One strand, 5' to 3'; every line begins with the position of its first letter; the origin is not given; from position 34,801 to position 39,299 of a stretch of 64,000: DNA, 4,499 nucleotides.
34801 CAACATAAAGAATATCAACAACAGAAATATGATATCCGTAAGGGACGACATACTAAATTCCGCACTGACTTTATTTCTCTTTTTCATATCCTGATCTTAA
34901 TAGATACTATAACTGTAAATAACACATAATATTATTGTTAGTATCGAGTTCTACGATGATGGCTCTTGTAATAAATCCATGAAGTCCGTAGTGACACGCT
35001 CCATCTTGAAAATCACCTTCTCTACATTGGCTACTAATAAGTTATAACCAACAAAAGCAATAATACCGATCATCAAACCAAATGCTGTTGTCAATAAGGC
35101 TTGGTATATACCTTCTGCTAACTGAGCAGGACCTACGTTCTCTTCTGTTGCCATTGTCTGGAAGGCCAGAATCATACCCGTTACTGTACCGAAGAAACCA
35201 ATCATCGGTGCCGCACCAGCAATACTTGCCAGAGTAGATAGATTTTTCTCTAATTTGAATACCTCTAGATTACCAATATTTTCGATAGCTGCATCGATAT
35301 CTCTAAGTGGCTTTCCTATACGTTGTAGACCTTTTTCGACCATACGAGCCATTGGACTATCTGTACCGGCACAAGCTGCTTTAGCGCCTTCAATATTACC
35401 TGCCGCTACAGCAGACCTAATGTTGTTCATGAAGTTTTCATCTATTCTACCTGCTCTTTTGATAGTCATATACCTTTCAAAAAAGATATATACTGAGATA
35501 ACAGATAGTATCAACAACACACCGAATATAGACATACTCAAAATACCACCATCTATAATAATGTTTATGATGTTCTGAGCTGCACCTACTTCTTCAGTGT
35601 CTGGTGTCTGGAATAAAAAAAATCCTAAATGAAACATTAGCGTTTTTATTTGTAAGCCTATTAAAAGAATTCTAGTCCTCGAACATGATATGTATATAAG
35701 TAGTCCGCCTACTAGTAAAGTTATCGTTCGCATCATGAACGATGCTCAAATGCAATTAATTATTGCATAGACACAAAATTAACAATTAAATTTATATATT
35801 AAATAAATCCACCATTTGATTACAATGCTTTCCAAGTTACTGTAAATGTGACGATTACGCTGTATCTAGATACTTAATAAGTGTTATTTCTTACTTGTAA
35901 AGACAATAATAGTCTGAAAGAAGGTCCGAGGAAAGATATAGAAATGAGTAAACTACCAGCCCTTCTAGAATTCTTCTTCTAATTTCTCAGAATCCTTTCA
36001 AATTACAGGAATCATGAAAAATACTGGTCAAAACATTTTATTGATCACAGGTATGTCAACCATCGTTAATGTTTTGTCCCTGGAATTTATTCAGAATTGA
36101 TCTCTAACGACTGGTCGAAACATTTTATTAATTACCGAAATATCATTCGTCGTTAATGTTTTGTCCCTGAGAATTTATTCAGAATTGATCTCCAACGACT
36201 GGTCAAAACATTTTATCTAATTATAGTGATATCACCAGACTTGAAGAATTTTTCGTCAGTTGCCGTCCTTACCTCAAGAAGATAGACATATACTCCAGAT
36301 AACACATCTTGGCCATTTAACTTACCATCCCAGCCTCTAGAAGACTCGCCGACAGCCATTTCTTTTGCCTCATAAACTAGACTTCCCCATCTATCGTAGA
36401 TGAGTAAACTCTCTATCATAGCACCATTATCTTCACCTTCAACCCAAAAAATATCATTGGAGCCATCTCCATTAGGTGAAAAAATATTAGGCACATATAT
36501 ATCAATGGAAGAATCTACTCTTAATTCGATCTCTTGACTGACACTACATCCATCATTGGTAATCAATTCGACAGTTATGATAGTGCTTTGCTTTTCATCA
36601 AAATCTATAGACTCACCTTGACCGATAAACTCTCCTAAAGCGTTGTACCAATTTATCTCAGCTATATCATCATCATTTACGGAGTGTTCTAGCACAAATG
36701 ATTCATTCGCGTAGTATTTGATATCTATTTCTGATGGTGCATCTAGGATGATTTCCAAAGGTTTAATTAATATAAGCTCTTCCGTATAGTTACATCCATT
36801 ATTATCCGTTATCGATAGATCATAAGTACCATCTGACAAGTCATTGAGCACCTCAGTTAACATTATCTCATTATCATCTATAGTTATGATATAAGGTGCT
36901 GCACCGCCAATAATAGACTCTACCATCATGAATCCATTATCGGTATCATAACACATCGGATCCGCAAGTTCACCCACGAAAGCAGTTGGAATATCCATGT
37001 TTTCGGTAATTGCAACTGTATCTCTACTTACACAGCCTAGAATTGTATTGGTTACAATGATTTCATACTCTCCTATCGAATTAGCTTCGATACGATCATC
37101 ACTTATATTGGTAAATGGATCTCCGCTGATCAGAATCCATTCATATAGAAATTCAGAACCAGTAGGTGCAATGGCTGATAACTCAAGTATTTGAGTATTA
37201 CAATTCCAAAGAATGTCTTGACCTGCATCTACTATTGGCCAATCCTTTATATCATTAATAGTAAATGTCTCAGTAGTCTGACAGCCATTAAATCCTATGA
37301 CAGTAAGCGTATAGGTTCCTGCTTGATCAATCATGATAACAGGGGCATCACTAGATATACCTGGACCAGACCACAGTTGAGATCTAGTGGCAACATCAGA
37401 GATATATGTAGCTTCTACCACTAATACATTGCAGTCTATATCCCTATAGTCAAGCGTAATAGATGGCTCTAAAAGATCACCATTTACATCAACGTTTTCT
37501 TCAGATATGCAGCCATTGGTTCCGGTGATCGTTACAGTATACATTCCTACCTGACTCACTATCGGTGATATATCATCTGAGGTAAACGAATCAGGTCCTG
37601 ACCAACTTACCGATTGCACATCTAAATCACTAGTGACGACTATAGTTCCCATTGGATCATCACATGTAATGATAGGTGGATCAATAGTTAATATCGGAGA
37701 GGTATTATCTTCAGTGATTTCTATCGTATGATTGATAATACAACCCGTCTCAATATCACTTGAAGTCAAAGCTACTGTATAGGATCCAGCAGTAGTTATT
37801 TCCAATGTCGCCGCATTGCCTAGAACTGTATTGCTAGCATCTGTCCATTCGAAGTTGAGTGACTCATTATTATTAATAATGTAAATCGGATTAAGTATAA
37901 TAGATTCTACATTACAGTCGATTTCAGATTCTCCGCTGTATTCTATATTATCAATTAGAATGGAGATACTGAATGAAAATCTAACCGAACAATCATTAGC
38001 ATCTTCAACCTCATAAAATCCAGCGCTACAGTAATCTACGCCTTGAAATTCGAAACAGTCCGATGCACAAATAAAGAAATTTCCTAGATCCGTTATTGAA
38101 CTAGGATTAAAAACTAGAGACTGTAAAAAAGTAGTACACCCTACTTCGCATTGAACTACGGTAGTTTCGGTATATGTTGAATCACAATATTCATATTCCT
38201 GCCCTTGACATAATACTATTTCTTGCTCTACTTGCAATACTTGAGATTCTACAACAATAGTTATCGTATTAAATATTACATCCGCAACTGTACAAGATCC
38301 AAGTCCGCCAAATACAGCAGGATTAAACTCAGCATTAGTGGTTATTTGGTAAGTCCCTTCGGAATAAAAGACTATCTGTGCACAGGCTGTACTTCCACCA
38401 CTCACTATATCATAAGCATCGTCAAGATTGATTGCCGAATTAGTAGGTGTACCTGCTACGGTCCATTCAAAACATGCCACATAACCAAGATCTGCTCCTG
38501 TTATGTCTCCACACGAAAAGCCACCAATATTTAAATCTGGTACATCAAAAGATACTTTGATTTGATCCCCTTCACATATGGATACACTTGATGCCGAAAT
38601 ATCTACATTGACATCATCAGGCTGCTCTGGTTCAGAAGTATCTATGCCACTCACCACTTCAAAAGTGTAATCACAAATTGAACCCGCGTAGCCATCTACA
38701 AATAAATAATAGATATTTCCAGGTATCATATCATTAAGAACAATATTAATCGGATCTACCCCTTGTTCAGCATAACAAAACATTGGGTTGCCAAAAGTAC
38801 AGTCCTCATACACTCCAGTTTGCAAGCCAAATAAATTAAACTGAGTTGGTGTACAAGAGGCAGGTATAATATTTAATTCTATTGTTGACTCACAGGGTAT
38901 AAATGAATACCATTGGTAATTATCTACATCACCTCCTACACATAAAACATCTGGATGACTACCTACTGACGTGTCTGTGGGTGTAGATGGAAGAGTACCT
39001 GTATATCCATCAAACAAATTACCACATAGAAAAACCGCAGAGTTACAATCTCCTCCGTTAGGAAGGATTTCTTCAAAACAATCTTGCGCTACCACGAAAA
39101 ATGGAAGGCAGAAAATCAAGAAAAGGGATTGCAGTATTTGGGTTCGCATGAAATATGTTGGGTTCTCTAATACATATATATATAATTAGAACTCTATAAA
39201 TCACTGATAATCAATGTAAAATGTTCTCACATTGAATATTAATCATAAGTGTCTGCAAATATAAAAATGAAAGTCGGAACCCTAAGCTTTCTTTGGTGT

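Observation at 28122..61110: Four tandem arrays of ~90-bp hairpin units form one family: arms covary between loci and every array ends on the stop codon of a minus-strand gene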

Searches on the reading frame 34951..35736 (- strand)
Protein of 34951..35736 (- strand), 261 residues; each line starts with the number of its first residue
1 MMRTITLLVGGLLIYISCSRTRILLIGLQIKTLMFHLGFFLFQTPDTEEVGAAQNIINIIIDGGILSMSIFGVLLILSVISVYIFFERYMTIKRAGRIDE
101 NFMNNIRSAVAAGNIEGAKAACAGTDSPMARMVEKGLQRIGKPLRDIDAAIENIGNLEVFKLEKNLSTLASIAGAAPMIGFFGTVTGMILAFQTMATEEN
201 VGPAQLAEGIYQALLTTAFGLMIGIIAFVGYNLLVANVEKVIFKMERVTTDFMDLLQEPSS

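Call 13: search_protein_families(library=pfam, proteins=[window:34951-35736:-])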
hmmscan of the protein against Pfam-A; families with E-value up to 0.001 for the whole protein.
window:34951-35736:- (261 aa): 1 family
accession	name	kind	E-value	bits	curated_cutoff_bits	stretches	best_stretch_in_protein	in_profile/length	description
PF01618.21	MotA_ExbB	-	1.4e-29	102.9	22.9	1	126-246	3-126/127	MotA/TolQ/ExbB proton channel family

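Call 61: find_homologous_proteins(query=window:34951-35736:-, max_evalue=1e-40)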
Query window:34951-35736:- (261 aa): 5398 proteins with E <= 1e-40 among 6498 candidates; the best 120 are listed.
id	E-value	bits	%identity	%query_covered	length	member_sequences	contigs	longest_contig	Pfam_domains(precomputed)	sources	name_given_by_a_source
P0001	3.7e-137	474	98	87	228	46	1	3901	PF01618.22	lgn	-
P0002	1.1e-127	443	89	89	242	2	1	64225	PF01618.22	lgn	-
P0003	4.4e-126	437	91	87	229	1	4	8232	PF01618.22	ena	-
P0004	5.6e-126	437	89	87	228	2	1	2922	PF01618.22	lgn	-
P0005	4.7e-123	428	88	87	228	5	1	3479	PF01618.22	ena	-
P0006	6.5e-123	427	89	87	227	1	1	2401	PF01618.22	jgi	-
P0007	2.3e-122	425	88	87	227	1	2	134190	PF01618.22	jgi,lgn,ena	-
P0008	5.4e-116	404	83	87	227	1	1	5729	PF01618.22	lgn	-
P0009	3.3e-114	399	81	87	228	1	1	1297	PF01618.22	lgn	-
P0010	3.6e-114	398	81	87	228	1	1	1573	PF01618.22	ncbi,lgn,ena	-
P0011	1.4e-111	390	78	87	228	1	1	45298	PF01618.22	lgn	-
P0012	1.5e-109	383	78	87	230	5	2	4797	PF01618.22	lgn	-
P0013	1.8e-107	377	76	87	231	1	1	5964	PF01618.22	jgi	-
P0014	8.3e-107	374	77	87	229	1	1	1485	PF01618.22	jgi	-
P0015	1.6e-106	373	76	87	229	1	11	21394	PF01618.22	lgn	-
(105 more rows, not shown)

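Call 62: find_encoding_contigs(protein=P0002, flank=10000, max_places=4)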
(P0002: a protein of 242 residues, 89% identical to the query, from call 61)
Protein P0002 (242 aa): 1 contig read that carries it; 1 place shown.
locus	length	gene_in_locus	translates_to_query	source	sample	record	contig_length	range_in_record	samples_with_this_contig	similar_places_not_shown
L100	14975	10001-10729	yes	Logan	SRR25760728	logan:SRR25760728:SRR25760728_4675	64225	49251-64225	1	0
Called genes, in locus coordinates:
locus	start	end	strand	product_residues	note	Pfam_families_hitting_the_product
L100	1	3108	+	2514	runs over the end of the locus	PF14349:SprA_N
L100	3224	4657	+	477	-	PF00512:HisKA, PF02518:HATPase_c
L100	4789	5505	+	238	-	PF00072:Response_reg, PF00486:Trans_reg_C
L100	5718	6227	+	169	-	PF00188:CAP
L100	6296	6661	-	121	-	PF13380:CoA_binding_2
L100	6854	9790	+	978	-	PF13585:CHU_C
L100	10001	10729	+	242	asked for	PF01618:MotA_ExbB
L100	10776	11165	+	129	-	PF02472:ExbD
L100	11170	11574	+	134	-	PF02472:ExbD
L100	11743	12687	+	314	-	-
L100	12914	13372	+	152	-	-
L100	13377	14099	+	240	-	PF04474:DUF554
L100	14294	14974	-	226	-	?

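Call 63: find_encoding_contigs(protein=P0007, flank=10000, max_places=4)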
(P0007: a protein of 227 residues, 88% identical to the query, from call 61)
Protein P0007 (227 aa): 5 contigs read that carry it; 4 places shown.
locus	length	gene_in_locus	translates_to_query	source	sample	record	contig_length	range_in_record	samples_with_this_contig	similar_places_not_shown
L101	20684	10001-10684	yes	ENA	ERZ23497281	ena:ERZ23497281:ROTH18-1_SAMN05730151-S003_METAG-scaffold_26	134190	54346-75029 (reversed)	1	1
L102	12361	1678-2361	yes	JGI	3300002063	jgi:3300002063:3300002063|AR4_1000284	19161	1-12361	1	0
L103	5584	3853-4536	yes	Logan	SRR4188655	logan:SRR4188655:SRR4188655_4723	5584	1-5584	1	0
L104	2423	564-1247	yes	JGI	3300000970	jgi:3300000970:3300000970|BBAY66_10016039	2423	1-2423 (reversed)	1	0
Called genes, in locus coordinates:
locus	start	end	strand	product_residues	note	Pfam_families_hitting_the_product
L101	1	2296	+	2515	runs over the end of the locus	PF14349:SprA_N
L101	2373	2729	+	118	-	PF05635:23S_rRNA_IVP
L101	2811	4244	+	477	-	PF00512:HisKA, PF02518:HATPase_c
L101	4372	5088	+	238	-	PF00072:Response_reg, PF00486:Trans_reg_C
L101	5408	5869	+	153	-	PF00188:CAP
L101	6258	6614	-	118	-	PF13380:CoA_binding_2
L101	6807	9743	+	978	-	PF13585:CHU_C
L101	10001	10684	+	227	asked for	PF01618:MotA_ExbB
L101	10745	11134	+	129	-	PF02472:ExbD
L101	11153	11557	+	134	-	PF02472:ExbD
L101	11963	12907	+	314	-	-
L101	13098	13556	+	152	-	-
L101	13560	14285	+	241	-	PF04474:DUF554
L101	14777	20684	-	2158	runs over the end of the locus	PF18911:PKD_4 (weak), PF19408:PKD_6 (weak), PF00801:PKD (weak), PF18911:PKD_4, PF17210:SdrD_B (weak), PF13585:CHU_C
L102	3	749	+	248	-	?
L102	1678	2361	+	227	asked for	PF01618:MotA_ExbB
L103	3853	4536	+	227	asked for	PF01618:MotA_ExbB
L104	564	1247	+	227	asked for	PF01618:MotA_ExbB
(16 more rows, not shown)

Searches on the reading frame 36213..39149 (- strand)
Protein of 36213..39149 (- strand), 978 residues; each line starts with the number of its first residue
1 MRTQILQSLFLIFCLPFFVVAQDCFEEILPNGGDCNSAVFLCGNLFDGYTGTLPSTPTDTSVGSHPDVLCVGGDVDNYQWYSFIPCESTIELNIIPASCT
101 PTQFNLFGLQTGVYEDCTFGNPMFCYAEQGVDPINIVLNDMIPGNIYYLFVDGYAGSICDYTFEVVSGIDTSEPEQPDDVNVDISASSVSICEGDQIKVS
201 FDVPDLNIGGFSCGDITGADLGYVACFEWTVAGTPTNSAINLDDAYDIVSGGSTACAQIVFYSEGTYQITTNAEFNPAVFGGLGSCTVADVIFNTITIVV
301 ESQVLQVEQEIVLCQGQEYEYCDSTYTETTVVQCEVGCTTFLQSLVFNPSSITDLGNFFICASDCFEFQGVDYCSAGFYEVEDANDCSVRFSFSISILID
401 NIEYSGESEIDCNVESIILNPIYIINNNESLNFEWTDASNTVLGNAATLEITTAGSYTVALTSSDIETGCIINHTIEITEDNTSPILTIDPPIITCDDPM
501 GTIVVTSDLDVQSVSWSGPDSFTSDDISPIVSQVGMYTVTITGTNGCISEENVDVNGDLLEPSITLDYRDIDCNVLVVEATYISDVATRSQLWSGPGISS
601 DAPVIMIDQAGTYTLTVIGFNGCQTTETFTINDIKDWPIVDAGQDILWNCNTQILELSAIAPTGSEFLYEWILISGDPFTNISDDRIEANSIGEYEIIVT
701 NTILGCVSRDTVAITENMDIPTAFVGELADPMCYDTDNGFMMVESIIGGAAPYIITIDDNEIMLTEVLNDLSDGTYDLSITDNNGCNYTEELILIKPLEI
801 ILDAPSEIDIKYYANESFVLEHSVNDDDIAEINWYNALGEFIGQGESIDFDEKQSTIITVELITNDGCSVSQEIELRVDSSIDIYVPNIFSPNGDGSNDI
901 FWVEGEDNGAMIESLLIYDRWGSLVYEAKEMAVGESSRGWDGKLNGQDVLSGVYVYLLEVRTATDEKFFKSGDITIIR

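Call 13: search_protein_families(library=pfam, proteins=[window:36213-39149:-])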
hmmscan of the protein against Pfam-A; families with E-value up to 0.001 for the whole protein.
window:36213-39149:- (978 aa): 2 families
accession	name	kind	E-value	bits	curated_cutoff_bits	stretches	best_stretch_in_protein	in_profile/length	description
PF13585.12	CHU_C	-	6e-18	65.2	27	1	885-972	2-82/86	CHU_C Type IX secretion signal domain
PF18981.6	InlK_D3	-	0.00075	20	25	0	448-467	43-62/75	Internalin K domain (D3/D4)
